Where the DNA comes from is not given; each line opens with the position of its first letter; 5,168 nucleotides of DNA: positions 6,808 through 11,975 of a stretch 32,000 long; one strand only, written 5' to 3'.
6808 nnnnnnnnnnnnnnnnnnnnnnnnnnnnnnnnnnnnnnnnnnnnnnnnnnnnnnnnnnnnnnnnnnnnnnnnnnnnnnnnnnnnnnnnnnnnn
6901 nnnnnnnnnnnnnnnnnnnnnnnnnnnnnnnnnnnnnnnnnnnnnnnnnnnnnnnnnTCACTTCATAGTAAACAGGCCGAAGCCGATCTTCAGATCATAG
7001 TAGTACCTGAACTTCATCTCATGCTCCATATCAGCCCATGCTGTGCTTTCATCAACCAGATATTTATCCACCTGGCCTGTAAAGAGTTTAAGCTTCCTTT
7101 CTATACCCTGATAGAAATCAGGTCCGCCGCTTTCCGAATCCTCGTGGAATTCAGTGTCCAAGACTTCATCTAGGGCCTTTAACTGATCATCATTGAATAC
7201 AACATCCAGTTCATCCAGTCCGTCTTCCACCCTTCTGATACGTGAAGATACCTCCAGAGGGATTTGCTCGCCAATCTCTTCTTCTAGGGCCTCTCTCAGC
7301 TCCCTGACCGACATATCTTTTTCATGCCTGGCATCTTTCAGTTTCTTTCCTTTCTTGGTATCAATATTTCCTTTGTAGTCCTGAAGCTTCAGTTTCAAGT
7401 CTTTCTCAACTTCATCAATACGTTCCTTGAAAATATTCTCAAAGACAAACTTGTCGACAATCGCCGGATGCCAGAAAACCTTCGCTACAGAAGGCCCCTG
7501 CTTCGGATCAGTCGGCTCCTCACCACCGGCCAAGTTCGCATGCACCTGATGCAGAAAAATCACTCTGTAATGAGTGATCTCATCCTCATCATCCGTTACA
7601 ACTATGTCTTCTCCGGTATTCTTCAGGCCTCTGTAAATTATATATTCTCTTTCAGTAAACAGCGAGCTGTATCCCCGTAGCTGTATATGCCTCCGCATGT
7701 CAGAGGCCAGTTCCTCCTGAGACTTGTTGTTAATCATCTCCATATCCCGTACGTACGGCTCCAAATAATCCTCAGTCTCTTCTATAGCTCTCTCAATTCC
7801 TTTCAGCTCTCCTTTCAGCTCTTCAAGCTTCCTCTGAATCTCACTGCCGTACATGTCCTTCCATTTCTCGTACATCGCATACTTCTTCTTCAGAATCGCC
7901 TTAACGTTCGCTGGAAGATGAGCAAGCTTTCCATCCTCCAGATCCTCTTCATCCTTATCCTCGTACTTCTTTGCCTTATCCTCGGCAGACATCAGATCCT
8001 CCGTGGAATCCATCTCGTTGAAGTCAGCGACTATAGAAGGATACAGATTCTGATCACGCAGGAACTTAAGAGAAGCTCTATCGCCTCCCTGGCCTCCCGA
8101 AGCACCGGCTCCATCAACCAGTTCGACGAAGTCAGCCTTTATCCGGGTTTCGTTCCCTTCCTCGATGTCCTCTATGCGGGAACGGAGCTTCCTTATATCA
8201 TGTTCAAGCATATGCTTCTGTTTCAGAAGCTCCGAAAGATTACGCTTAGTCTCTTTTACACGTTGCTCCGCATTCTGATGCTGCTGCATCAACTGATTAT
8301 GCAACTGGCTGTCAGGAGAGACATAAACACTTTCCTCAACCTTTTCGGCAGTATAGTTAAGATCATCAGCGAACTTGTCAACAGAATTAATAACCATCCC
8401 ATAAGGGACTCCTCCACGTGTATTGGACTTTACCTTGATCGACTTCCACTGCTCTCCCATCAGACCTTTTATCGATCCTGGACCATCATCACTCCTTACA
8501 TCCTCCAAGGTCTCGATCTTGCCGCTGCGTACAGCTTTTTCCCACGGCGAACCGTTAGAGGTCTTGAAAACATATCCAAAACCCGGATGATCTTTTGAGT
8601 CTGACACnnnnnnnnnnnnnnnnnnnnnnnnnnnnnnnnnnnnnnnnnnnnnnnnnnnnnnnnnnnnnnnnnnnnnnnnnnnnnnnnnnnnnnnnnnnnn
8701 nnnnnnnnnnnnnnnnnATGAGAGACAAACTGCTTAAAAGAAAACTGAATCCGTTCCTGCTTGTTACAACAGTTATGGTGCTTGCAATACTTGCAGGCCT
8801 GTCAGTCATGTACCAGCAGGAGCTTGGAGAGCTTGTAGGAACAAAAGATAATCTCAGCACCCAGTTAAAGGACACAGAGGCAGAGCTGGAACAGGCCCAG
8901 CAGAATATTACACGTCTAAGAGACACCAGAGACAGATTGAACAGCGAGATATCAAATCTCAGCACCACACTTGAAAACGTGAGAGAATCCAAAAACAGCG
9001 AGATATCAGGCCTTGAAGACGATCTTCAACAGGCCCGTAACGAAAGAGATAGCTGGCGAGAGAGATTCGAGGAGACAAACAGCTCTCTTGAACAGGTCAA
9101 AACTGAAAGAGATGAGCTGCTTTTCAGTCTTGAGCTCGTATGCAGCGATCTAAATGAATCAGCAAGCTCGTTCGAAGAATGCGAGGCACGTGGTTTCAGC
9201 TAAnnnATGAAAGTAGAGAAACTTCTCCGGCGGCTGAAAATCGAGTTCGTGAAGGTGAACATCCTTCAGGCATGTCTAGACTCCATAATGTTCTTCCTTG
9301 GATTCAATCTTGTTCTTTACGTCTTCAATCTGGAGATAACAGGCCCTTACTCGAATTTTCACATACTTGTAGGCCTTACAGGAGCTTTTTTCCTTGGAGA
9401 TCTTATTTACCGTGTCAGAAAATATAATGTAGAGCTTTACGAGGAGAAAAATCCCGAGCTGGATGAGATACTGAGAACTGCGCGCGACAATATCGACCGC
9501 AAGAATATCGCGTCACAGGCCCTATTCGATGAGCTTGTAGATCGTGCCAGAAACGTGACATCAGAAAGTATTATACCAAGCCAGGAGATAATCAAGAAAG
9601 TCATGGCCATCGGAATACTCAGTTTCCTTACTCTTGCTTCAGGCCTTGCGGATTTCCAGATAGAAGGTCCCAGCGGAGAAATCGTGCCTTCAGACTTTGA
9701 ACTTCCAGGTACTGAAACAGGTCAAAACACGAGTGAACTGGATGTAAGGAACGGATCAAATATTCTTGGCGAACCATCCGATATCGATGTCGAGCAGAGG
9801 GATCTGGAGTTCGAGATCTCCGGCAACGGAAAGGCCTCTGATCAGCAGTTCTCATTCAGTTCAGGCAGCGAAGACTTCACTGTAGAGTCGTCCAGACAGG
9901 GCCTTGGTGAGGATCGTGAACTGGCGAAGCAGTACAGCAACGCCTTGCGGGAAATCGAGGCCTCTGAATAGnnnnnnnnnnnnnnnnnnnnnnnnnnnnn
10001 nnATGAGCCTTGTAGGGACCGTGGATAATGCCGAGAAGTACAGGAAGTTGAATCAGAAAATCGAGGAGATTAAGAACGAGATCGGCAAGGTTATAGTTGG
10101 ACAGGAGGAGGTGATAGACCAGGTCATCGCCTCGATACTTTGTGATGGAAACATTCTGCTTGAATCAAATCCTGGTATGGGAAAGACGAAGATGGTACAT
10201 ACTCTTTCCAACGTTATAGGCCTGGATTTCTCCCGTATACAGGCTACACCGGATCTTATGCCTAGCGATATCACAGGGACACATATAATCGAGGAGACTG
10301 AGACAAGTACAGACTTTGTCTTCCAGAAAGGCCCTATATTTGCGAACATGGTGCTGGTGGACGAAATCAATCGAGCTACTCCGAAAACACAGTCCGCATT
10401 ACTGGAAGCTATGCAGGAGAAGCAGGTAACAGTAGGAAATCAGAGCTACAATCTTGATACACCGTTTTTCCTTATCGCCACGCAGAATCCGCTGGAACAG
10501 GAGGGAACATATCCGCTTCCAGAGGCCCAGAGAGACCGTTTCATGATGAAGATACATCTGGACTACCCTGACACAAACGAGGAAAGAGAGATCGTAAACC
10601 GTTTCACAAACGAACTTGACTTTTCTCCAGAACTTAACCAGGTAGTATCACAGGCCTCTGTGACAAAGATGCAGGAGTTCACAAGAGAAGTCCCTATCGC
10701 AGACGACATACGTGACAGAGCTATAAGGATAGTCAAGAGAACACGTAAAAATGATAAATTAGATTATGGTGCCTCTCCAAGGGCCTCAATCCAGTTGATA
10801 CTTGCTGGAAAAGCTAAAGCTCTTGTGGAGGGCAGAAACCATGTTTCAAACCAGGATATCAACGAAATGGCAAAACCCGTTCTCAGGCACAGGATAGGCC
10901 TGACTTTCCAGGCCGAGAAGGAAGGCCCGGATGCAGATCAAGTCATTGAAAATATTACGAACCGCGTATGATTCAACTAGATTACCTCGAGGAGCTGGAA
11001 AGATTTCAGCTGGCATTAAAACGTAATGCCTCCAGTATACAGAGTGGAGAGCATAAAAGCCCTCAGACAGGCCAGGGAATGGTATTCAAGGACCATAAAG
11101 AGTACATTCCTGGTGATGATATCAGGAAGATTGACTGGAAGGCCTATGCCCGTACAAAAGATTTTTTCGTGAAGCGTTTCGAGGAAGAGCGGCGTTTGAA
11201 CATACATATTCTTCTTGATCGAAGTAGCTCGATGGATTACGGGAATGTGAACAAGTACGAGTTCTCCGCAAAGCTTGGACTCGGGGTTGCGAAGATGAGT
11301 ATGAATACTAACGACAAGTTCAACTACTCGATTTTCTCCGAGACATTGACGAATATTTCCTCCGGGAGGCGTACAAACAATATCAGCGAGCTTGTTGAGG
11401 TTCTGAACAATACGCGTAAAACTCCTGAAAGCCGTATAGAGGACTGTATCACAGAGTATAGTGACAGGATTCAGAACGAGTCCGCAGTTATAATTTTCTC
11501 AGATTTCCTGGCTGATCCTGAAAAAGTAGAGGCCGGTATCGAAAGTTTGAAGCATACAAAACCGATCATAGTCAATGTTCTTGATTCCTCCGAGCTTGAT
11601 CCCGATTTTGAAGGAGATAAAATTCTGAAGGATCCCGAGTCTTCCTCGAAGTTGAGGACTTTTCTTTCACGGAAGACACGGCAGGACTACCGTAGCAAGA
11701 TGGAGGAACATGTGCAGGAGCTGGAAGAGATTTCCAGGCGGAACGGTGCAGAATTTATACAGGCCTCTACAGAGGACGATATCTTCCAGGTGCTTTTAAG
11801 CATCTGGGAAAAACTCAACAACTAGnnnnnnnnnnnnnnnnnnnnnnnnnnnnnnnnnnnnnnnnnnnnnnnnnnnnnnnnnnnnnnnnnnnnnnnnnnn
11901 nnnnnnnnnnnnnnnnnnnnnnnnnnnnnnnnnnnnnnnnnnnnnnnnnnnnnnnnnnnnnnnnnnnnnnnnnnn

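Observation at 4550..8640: Stand-alone two-gene operon encoding a 549-aa coiled-coil protein and an 803-aa protein, neither recognisable as a known family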

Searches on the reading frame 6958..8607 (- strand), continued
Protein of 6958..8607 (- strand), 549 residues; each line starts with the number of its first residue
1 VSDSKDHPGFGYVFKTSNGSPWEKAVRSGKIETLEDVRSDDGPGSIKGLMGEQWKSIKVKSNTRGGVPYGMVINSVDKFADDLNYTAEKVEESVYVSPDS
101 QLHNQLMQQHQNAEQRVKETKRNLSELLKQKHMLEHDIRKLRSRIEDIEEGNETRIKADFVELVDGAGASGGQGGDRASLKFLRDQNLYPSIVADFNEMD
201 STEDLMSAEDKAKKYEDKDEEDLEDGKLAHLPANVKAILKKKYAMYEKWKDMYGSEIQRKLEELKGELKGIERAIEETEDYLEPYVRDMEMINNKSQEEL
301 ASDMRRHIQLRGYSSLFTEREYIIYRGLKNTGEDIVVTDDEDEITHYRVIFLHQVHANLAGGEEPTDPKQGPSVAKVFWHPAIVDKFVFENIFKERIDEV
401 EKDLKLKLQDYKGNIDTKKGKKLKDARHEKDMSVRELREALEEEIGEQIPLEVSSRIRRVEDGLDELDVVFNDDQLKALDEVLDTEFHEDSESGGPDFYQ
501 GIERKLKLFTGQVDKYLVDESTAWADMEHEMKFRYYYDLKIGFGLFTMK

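Call 75: fold_search(model_id=the predicted structure, library=viral)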
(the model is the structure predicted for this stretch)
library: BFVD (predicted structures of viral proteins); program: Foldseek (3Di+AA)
matches with E <= 10: 383; with E <= 0.001: 0
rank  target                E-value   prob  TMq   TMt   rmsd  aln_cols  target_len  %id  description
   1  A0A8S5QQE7            6.3e-03  0.75  0.16  0.08  23.8       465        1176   11  Tail protein [Siphoviridae sp. ctE6L85]
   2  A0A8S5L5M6            7.0e-02  0.14  0.10  0.11  19.8       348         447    9  Maturation protein [ssRNA phage SRR6960549_4]
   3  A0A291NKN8            1.1e-01  0.20  0.10  0.05  40.5       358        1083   11  Tail fiber protein [Salmonella phage SP01]
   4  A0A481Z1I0            1.3e-01  0.11  0.09  0.05  39.0       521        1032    8  Uncharacterized protein [Mimivirus LCMiAC02]
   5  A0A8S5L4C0            1.5e-01  0.14  0.13  0.16  20.6       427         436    8  Maturation protein (Fragment) [ssRNA phage Esthiorhiza.1_9]
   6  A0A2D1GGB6            1.6e-01  0.99  0.11  0.41  15.2       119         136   20  (no name in the UniProt tables at hand)
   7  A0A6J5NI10            1.6e-01  0.14  0.09  0.11  35.2       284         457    8  Uncharacterized protein [uncultured Caudovirales phage]
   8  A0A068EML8            1.6e-01  0.08  0.07  0.09  33.8       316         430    7  Maturation/attachment protein [Marine phage EC]
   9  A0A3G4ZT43            1.7e-01  0.16  0.10  0.10  23.7       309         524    9  Uncharacterized protein [Terrestrivirus sp.]
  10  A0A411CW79            2.0e-01  0.09  0.09  0.15  22.2       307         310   10  (no name in the UniProt tables at hand)
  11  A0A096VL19            2.2e-01  0.20  0.15  0.09  21.7       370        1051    9  M23ase beta-sheet core domain-containing protein [Synechococcus phage S-CBP2]
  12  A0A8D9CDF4            2.3e-01  0.21  0.11  0.11  26.6       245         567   14  Endonuclease subunit [uncultured marine phage]
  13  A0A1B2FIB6            2.5e-01  0.09  0.09  0.15  39.4       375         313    8  (no name in the UniProt tables at hand)
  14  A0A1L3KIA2            2.7e-01  0.03  0.08  0.09  27.2       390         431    9  Maturation protein [Shahe levi-like virus 2]
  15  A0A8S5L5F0            2.9e-01  0.07  0.09  0.10  35.9       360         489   10  Maturation protein [ssRNA phage SRR6960549_2]
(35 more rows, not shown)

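Call 81: search_protein_families(library=padloc, proteins=[window:6958-8607:-], max_evalue=0.01)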
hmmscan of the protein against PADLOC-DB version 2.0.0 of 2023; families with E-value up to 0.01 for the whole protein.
window:6958-8607:- (549 aa): 1 family
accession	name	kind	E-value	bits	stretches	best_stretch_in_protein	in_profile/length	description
PDLC00606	ZorA1|ZorA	-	0.0032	14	0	71-166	480-576/636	MotA/ExbB/TolQ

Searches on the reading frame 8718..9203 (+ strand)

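Call 22: search_protein_families(library=pfam, proteins=[window:8718-9203:+], max_evalue=0.001)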
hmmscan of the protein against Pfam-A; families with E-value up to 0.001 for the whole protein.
window:8718-9203:+ (161 aa): 11 families
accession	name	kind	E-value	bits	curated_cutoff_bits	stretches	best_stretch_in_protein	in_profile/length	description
PF12325.13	TMF_TATA_bd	-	1.1e-06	29.1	29.1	1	42-128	13-98/115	TATA element modulatory factor 1 TATA binding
PF06818.20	Fez1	-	2.8e-05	25.2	34.4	1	45-134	14-106/199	Fez1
PF07889.17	DUF1664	-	3.2e-05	24.4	34.6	1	40-129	33-122/124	Protein of unknown function (DUF1664)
PF15372.11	DUF4600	-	0.00016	22.4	27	1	27-98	49-121/128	Domain of unknown function (DUF4600)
PF11083.13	Relaxase_C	-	0.0002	22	30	1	43-128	28-120/125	C-terminal helical hairpin domain from relaxase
PF16888.10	YwqH-like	-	0.00034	21.3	33.7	0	41-150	3-105/123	YwqH-like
PF08614.16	ATG16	-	0.00053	20.7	33.7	1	31-135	85-185/200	Autophagy protein 16 (ATG16)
PF21773.2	ODAD1_CC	-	0.00056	19.5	27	1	61-136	197-272/287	ODAD1 central coiled coil region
PF05266.19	DUF724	-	0.0009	19.6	38.4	1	41-122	102-186/188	Protein of unknown function (DUF724)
PF07902.16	Gp58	-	0.00096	18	34.5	0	26-124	197-297/594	gp58-like protein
PF19745.5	FUT8_N_cat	-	0.00098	18.4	27.6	0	19-149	13-142/499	Alpha-(1,6)-fucosyltransferase N- and catalytic domains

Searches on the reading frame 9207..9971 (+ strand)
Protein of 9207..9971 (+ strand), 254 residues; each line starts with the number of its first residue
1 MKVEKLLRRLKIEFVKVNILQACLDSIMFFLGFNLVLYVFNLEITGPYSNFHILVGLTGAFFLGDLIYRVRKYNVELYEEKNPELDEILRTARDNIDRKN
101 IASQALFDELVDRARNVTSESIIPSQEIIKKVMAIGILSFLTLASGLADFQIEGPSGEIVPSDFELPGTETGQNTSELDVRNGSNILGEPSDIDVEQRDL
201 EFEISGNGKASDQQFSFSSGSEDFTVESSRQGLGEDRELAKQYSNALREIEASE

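Call 22: search_protein_families(library=pfam, proteins=[window:9207-9971:+], max_evalue=0.001)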
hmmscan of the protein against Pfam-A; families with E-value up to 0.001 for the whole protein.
window:9207-9971:+ (254 aa): 1 family
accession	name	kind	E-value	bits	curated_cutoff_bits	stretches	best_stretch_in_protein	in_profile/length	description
PF24334.1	DUF7502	-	1.5e-27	97.2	27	1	56-248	79-280/281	Family of unknown function (DUF7502)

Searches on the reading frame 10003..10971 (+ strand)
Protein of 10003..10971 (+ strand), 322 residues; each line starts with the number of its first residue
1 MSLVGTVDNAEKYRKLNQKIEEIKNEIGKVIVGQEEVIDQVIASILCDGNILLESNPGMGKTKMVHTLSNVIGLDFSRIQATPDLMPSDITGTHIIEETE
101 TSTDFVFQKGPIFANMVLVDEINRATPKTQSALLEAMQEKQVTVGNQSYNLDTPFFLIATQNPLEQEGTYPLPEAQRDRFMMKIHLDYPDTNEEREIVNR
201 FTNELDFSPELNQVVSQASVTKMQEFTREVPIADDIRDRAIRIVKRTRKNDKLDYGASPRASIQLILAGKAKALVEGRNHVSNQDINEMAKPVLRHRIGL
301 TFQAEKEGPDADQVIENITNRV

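Call 22: search_protein_families(library=pfam, proteins=[window:10003-10971:+], max_evalue=0.001)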
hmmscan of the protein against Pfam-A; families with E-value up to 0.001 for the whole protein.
window:10003-10971:+ (322 aa): 7 families
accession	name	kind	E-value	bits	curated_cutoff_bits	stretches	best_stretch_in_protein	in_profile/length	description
PF07726.17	AAA_3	-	4.3e-61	205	27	1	51-182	2-131/131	ATPase family associated with various cellular activities (AAA)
PF17863.7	AAA_lid_2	-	7.5e-20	70.9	22.7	1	246-318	2-74/74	AAA lid domain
PF07728.20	AAA_5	-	1.5e-12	48.1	22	1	51-180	2-139/139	AAA domain (dynein-related subfamily)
PF20030.5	bpMoxR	-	3e-12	46.5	27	1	19-200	2-180/205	MoxR domain in the MoxR-vWA-beta-propeller ternary systems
PF00004.35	AAA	-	5.3e-08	33.8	21.2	1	51-187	1-130/131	ATPase family associated with various cellular activities (AAA)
PF00493.29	MCM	-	1.6e-07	31.1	23.3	1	21-164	30-174/224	MCM P-loop domain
PF00158.32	Sigma54_activat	-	0.00073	19.7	20.2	0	44-166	18-147/168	Sigma-54 interaction domain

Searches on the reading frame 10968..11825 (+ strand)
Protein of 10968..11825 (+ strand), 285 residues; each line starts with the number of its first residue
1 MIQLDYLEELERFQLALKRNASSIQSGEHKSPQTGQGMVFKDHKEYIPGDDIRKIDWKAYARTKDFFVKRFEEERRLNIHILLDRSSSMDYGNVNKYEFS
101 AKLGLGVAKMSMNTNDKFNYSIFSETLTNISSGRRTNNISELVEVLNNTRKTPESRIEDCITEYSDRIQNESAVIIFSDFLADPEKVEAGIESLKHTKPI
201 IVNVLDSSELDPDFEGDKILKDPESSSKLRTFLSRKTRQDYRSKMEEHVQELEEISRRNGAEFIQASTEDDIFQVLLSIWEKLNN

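Call 22: search_protein_families(library=pfam, proteins=[window:10968-11825:+], max_evalue=0.001)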
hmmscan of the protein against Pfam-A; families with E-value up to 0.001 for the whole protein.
window:10968-11825:+ (285 aa): 1 family
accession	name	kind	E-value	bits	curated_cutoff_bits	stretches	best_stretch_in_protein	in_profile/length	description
PF01882.25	DUF58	-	5.8e-33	114.4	23.4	1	42-249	1-214/216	Protein of unknown function DUF58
